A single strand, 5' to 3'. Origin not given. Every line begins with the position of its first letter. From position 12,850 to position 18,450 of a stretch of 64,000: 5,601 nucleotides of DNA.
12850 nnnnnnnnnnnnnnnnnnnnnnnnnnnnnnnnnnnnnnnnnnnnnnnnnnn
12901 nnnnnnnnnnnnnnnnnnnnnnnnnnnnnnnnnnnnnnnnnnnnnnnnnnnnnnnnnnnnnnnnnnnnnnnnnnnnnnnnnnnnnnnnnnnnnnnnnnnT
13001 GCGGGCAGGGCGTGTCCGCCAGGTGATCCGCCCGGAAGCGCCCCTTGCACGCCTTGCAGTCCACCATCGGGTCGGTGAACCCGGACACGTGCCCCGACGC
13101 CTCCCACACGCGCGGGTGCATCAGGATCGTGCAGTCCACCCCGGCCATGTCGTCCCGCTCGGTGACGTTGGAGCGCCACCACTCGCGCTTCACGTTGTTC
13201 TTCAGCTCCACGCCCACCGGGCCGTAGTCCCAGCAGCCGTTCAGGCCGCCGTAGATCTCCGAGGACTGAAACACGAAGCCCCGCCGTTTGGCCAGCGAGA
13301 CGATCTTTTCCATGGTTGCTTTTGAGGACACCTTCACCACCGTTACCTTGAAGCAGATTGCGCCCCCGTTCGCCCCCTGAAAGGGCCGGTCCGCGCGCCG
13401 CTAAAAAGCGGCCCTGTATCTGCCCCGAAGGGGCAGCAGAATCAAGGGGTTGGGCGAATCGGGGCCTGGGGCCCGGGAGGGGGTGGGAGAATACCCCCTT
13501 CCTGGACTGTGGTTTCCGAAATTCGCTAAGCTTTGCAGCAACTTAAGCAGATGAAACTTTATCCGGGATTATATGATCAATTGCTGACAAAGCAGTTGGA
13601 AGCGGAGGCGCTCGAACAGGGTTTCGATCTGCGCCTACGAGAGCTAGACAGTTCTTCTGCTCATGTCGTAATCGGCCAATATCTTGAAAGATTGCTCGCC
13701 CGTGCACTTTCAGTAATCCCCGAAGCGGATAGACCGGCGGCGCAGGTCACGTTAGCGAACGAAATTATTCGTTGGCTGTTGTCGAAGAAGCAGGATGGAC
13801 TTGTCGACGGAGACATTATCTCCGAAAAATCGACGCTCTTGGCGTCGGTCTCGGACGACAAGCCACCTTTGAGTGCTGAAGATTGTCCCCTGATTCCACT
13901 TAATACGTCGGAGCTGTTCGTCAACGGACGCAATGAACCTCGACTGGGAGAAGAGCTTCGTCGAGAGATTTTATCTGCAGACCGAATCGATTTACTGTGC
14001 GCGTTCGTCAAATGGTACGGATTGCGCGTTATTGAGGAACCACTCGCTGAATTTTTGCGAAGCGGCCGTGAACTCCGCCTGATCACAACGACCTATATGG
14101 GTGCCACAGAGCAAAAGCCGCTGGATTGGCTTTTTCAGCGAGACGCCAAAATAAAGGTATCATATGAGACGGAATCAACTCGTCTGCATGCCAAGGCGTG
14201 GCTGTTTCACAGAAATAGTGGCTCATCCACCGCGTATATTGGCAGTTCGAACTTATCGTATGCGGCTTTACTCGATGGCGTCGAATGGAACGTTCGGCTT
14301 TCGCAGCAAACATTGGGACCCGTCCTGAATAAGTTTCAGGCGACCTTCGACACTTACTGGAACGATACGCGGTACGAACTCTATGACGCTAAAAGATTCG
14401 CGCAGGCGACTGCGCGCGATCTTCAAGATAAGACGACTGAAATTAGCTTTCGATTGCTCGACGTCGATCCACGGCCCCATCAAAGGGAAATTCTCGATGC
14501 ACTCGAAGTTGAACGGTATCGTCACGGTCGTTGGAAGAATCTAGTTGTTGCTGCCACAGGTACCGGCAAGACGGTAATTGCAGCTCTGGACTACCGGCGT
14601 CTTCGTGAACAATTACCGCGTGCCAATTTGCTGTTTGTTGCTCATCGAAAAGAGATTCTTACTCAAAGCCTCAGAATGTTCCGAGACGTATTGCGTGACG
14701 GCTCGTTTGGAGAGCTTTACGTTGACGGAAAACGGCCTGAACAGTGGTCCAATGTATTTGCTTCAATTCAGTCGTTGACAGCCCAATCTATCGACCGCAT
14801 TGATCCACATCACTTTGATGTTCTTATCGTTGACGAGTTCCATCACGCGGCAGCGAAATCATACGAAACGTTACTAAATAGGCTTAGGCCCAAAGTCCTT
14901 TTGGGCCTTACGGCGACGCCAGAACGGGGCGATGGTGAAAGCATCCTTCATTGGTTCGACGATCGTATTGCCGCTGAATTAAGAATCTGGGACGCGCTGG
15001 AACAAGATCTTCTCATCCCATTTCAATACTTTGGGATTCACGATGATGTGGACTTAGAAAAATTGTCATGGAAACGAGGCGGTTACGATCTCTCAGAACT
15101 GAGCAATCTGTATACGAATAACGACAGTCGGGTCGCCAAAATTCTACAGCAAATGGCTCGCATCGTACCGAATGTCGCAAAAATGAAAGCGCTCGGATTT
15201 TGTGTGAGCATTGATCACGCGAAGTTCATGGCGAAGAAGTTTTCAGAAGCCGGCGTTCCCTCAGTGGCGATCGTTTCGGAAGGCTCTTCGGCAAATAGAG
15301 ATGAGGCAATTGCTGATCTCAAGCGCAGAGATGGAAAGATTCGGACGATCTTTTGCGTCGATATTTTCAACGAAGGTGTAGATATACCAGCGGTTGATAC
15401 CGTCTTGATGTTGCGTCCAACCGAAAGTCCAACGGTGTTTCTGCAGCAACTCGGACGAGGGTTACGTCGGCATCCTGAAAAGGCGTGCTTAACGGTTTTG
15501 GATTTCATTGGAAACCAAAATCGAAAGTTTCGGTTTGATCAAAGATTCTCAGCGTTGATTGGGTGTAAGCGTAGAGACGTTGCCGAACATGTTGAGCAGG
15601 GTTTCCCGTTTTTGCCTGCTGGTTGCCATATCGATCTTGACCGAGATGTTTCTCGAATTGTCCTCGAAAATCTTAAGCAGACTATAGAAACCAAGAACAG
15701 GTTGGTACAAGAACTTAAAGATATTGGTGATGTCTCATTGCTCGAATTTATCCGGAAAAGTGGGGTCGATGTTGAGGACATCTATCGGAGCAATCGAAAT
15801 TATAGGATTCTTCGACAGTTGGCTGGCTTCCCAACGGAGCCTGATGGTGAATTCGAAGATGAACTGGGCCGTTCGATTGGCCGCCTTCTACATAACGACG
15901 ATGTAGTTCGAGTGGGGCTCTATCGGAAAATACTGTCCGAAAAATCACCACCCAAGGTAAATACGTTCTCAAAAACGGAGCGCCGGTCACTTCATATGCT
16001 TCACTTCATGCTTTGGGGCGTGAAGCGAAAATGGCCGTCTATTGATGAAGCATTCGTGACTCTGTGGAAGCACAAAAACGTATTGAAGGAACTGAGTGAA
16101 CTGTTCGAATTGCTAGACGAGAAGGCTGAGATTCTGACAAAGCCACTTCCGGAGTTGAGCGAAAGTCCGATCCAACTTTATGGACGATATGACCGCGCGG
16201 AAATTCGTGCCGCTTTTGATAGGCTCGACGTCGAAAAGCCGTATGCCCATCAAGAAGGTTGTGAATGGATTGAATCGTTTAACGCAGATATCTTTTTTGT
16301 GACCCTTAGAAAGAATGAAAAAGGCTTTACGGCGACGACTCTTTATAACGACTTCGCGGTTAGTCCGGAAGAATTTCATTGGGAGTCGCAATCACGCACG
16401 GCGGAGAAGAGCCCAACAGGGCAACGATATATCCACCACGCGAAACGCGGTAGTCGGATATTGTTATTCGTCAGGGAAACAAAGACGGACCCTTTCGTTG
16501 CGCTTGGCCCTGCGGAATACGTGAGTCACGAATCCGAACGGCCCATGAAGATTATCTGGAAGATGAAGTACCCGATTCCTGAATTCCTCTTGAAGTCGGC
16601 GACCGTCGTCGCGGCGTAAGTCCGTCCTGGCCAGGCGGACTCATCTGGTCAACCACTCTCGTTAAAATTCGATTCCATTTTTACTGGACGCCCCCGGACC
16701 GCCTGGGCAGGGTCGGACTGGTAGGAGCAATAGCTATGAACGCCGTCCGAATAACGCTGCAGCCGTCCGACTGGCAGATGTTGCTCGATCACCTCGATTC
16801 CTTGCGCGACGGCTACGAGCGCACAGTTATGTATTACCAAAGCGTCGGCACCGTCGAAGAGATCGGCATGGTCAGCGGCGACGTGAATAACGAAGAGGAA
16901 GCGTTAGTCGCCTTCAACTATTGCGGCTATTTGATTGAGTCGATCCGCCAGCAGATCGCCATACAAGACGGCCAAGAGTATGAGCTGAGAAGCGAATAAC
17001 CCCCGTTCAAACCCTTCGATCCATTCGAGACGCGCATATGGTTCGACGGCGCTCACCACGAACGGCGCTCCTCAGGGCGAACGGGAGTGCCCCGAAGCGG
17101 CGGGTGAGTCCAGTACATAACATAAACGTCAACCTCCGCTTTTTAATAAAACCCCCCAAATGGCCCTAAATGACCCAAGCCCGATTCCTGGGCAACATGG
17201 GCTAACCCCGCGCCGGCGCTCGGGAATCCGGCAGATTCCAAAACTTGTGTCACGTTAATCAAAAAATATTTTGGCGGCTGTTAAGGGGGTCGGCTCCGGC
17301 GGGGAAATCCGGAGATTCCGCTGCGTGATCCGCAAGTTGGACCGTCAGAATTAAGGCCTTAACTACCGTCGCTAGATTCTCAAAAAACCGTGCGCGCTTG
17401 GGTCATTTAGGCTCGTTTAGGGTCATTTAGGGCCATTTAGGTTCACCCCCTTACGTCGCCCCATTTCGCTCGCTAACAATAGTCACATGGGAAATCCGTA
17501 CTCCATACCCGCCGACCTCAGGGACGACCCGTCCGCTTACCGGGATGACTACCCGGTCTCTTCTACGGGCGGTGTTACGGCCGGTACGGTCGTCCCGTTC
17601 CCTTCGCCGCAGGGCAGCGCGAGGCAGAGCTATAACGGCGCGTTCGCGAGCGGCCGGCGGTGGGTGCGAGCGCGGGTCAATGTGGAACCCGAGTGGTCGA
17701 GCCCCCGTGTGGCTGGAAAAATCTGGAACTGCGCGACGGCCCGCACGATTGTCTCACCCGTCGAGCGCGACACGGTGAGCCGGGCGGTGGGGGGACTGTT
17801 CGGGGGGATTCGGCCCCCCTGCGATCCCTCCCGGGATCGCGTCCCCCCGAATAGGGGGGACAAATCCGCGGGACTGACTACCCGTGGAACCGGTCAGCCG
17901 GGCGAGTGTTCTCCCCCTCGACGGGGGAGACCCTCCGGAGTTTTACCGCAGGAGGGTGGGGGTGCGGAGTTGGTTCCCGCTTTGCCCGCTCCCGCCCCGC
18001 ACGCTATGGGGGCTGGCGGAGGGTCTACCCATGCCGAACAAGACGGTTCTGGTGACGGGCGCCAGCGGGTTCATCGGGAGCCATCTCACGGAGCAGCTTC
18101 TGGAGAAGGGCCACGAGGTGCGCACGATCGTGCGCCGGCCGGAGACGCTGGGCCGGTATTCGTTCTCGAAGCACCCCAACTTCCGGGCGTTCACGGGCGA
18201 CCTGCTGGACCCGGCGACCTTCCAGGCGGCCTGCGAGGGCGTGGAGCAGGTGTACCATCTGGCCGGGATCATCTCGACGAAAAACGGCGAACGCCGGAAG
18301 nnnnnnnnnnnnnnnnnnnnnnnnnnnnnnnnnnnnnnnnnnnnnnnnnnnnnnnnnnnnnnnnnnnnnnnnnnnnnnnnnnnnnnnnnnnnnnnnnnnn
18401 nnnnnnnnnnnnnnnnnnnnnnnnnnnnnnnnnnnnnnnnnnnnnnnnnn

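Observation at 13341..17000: Low-GC island encoding a PLD-nuclease / SF2-helicase / DUF3427 fusion: candidate single-protein defence system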

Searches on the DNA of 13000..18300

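Call 31: search_rna_families(source=window, start=13000, end=18300, threshold=evalue, max_evalue=1)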
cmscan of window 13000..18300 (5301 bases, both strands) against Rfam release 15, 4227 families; matches with E-value up to 1: 2.
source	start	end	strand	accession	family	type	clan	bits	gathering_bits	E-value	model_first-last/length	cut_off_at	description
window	17843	17892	+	RF02794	Pab19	Gene; snRNA; snoRNA; HACA-box;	-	24.1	55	0.8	1-102/102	no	Pab19 RNA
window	17813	17863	-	RF01762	whalefall-1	Gene; sRNA;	-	20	37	0.11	1-56/56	no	Whalefall-1 RNA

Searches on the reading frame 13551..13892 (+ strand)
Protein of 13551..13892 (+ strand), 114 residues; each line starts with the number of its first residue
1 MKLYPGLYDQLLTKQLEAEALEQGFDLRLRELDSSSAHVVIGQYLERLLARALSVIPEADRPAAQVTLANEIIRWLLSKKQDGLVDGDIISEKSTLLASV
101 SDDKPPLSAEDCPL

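Call 67: search_protein_representatives(protein=window:13551-13892:+)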
Query: 114 residues. Proteins with E-value up to 0.001 (for the whole library): 70; up to 1e-10: 0; up to 1e-30: 0. The best 70 are listed.
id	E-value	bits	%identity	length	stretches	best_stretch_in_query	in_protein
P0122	1.4e-08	51.3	40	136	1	2-84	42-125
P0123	6.7e-08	49.1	37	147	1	3-97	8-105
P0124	1.3e-07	48.2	41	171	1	5-99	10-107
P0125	1.3e-07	48.2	36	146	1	3-105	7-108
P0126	2.1e-07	47.5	25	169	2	1-83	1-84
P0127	2.6e-07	47.2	33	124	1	6-95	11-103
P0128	6.0e-07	46.1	38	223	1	2-113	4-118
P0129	8.0e-07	45.7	43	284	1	3-88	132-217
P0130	1.0e-06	45.3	41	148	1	4-80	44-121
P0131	1.2e-06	45.1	36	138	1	2-85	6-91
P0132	1.4e-06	44.9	30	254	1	5-109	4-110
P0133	1.5e-06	44.8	36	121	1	5-102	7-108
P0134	1.7e-06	44.6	37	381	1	4-88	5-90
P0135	1.9e-06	44.5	38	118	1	3-89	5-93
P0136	2.1e-06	44.3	40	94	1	2-76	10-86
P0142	8.4e-06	42.4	32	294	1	3-92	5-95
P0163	8.3e-05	39.2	28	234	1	5-109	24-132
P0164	8.6e-05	39.1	31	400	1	2-97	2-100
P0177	2.8e-04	37.5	29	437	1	3-107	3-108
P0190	7.9e-04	36.0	36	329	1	4-78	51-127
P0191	9.7e-04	35.8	31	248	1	2-86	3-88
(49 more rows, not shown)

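Call 68: search_protein_families(library=pfam, proteins=[P0129, P0134, P0164, P0177, P0142, P0190, P0132, P0191, P0128, P0163], max_evalue=0.01)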
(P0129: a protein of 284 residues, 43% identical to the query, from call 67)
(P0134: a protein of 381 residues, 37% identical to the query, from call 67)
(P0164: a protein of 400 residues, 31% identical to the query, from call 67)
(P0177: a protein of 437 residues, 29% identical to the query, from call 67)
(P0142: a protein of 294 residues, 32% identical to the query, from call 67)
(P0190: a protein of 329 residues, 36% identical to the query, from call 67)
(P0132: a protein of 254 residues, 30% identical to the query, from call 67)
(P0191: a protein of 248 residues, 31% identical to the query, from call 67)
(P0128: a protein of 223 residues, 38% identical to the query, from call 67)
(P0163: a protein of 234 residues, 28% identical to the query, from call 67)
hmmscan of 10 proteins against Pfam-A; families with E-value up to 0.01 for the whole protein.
P0129 (284 aa): 0 families

P0134 (381 aa): 3 families
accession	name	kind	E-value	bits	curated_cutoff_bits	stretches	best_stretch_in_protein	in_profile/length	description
PF13091.12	PLDc_2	-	9.4e-09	35.6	27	1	145-276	4-132/132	PLD-like domain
PF04851.21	ResIII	-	2.7e-07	31.1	22.5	1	314-361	3-49/164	Type III restriction enzyme, res subunit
PF09565.16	RE_NgoFVII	-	0.00036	20.3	23.8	1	206-268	81-144/162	NgoFVII restriction endonuclease N-terminal PLD domain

P0164 (400 aa): 3 families
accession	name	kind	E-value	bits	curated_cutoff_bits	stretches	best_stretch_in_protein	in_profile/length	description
PF13091.12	PLDc_2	-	8.7e-08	32.5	27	1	157-267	25-132/132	PLD-like domain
PF04851.21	ResIII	-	5.1e-07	30.2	22.5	1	306-355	3-51/164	Type III restriction enzyme, res subunit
PF09565.16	RE_NgoFVII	-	1.1e-05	25.2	23.8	1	187-251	71-136/162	NgoFVII restriction endonuclease N-terminal PLD domain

P0177 (437 aa): 4 families
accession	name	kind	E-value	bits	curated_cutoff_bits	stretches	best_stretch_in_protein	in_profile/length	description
PF04851.21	ResIII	-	7.3e-17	62.2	22.5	1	312-421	2-114/164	Type III restriction enzyme, res subunit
PF13091.12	PLDc_2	-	4.9e-06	26.8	27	1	162-269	28-132/132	PLD-like domain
PF00270.35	DEAD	-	7.5e-06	26.2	26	1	332-391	13-71/167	DEAD/DEAH box helicase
PF09565.16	RE_NgoFVII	-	0.00066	19.5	23.8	1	207-250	89-133/162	NgoFVII restriction endonuclease N-terminal PLD domain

P0142 (294 aa): 2 families
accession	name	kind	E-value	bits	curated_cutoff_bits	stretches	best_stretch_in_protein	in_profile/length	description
PF13091.12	PLDc_2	-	3.4e-10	40.3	27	1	176-287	23-132/132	PLD-like domain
PF09565.16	RE_NgoFVII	-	1.4e-05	24.9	23.8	1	217-262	81-127/162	NgoFVII restriction endonuclease N-terminal PLD domain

P0190 (329 aa): 9 families
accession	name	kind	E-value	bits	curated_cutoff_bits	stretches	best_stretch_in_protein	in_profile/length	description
PF22784.1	PTP-SAK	-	8.7e-20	71.8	27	1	183-294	3-119/153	Swiss Army Knife protein, DSP-PTPase phosphatase domain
PF22785.1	Tc-R-P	-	2.3e-18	67.1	27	1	203-287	16-104/106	Polymorphic toxin system, DSP-PTPase phosphatase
PF22741.1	PTP-NADK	-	1.7e-12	47.5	27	1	210-286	48-131/163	DSP-PTPase phosphatase fused to NAD+ Kinase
PF00782.25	DSPc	-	1.1e-07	32.2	33.5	1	211-305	19-116/133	Dual specificity phosphatase, catalytic domain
PF14566.11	PTPlike_phytase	-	1.2e-05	25.9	27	1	222-279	94-150/158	Inositol hexakisphosphate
PF00102.32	Y_phosphatase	-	1.6e-05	25.1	20.9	1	238-311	143-217/234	Protein-tyrosine phosphatase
PF05706.17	CDKN3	-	0.0016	18.6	20.7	1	216-284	91-155/168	Cyclin-dependent kinase inhibitor 3 (CDKN3)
PF03162.18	Y_phosphatase2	-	0.0032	17.5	27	1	261-285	90-113/165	Tyrosine phosphatase family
PF13350.11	Y_phosphatase3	-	0.0055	17.1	22.2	0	244-312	114-178/240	Tyrosine phosphatase family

P0132 (254 aa): 2 families
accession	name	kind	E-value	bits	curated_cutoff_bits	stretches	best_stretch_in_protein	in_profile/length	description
PF13091.12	PLDc_2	-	5.2e-07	30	27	1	146-252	3-108/132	PLD-like domain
PF09565.16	RE_NgoFVII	-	3.2e-06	27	23.8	1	200-251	72-123/162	NgoFVII restriction endonuclease N-terminal PLD domain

P0191 (248 aa): 0 families

P0128 (223 aa): 0 families

P0163 (234 aa): 0 families
